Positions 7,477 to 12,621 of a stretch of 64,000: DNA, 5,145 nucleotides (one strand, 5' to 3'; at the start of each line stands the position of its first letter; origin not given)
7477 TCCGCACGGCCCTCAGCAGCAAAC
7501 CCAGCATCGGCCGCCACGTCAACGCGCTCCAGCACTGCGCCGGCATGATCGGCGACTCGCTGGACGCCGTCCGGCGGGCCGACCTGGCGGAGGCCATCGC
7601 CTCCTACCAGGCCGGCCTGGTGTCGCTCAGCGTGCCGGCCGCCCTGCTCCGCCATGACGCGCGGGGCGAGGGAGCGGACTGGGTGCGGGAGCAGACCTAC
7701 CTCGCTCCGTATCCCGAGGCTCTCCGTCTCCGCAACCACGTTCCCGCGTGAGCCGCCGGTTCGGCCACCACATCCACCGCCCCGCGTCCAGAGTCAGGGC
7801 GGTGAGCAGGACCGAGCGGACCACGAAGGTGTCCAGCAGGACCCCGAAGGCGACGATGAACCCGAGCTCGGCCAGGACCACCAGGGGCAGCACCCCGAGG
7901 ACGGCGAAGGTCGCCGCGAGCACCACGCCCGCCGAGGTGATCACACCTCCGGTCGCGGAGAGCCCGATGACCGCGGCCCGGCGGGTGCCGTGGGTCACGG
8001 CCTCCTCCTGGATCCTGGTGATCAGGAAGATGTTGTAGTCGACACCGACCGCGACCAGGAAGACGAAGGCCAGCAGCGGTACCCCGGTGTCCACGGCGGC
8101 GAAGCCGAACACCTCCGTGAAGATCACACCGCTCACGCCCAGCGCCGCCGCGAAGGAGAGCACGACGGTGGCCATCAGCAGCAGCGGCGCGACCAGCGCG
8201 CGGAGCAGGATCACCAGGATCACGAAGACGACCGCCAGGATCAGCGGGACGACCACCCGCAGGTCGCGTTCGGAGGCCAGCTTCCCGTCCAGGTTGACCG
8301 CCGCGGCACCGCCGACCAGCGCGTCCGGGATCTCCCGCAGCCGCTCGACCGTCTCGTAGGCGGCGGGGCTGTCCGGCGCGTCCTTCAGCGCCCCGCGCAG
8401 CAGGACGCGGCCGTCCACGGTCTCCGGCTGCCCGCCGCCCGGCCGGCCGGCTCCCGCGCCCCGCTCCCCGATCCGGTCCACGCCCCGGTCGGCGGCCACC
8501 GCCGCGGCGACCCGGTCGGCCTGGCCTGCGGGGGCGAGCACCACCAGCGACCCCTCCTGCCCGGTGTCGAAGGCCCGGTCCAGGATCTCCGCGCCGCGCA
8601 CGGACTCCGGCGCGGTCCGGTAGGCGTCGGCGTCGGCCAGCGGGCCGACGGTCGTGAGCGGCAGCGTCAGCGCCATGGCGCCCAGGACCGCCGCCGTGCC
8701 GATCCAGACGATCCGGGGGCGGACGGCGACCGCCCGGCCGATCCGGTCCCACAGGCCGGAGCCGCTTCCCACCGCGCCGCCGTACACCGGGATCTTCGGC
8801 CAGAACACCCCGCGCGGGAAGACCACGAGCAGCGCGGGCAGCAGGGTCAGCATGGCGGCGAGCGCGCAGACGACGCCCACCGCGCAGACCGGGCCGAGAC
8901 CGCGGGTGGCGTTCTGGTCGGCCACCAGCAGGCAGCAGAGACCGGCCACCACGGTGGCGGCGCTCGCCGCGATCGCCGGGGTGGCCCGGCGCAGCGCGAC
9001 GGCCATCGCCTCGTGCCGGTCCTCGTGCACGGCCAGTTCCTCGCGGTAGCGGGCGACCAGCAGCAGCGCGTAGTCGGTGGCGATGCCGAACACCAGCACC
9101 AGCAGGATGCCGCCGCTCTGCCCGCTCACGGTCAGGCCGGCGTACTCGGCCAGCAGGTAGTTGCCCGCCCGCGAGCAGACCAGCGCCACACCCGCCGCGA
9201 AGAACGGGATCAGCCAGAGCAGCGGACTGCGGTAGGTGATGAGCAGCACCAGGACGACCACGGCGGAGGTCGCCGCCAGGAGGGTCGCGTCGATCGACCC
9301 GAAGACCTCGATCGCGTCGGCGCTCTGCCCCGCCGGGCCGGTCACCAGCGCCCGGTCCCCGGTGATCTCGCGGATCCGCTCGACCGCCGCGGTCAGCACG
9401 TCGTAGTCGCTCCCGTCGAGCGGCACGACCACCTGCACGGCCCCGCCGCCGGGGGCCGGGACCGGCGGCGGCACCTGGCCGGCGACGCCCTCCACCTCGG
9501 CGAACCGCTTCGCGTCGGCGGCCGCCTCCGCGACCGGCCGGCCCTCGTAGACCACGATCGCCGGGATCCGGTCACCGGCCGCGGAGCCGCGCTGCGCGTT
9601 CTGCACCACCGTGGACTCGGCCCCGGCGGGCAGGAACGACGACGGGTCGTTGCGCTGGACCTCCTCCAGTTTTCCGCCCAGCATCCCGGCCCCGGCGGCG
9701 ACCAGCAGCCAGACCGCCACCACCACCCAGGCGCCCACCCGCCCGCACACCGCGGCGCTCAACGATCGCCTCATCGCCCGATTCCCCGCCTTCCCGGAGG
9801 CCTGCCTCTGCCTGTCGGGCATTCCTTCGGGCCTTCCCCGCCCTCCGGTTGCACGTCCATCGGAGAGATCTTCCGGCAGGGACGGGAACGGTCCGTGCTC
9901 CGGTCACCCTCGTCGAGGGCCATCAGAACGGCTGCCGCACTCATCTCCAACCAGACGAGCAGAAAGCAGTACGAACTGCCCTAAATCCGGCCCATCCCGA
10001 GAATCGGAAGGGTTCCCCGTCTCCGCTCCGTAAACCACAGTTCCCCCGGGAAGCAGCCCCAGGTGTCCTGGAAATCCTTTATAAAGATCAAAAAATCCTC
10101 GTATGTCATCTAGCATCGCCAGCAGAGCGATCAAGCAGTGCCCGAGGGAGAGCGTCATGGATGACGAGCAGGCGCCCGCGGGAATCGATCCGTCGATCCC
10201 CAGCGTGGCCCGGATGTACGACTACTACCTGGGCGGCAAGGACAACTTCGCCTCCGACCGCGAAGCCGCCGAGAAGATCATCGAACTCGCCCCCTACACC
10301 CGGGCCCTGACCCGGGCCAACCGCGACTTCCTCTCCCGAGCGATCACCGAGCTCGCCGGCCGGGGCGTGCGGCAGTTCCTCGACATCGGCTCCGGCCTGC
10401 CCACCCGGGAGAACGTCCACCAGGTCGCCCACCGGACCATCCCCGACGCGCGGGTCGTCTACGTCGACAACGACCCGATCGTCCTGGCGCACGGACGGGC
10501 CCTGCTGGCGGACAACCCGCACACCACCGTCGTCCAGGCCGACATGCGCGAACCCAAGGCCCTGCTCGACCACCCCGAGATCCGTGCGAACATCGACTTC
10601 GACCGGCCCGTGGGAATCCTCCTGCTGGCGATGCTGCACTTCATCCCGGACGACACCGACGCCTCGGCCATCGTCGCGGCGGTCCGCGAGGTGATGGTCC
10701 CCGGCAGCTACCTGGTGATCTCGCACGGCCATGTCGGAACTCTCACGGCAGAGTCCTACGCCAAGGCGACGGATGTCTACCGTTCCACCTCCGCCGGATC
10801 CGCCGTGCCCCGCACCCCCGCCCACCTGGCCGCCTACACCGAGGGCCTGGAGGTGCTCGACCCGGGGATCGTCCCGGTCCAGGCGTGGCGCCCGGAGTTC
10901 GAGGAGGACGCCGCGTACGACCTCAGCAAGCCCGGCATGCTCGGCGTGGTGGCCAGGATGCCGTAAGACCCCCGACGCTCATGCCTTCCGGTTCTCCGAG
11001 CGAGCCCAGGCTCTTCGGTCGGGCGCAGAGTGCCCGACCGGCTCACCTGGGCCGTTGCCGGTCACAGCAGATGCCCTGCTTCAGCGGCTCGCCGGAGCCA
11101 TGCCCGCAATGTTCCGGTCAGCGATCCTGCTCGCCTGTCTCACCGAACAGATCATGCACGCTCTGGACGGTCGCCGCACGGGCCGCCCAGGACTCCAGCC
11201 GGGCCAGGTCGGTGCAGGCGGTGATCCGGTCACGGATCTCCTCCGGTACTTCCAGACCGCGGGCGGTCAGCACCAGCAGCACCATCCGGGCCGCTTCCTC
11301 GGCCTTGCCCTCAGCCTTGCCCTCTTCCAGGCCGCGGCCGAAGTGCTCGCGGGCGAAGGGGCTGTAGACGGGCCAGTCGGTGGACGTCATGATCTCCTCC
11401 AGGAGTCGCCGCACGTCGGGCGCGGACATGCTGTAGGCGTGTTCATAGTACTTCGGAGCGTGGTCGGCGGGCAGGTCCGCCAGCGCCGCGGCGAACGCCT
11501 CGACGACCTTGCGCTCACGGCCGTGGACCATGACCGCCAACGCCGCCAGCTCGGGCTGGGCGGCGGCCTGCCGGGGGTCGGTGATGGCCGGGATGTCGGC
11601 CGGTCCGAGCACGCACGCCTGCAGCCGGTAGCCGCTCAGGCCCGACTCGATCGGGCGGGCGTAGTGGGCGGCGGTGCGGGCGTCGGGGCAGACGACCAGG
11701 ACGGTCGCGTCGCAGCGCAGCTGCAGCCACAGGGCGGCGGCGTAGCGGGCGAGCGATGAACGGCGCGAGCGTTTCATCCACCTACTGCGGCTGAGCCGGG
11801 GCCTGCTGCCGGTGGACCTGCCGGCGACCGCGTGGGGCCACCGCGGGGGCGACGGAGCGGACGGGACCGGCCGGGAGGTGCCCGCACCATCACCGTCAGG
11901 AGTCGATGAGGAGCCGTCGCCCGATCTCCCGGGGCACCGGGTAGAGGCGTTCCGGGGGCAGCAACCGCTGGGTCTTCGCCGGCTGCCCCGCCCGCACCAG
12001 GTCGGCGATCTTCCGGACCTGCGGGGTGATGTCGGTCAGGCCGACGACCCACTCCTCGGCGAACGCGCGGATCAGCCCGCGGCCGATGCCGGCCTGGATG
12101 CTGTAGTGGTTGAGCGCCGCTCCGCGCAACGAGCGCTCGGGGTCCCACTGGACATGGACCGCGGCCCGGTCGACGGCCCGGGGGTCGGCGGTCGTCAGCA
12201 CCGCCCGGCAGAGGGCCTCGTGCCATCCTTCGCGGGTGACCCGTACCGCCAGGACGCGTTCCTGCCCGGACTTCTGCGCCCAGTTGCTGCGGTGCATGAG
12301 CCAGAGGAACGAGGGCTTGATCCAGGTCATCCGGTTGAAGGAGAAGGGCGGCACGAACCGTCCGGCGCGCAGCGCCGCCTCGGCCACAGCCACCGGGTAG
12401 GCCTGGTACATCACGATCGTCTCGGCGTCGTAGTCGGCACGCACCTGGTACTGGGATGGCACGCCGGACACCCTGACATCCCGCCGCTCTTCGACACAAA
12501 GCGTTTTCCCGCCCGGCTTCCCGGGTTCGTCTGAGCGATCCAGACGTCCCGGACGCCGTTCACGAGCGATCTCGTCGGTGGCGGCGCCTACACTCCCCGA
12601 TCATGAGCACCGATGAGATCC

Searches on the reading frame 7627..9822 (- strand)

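Call 56: search_protein_families(library=pfam, proteins=[window:7627-9822:-], max_evalue=0.00001)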
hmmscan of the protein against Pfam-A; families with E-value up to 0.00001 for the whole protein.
window:7627-9822:- (731 aa): 1 family
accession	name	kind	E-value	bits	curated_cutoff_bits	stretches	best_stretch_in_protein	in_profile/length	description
PF03176.21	MMPL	-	5.1e-104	348.2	20.5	2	101-371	58-332/333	MMPL family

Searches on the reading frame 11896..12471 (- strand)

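Call 56: search_protein_families(library=pfam, proteins=[window:11896-12471:-], max_evalue=0.00001)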
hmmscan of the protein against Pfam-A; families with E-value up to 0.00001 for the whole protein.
window:11896-12471:- (191 aa): 1 family
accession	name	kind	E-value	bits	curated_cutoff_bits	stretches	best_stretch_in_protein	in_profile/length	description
PF14124.11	DUF4291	-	1.3e-62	211.3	27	1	9-177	1-180/180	Domain of unknown function (DUF4291)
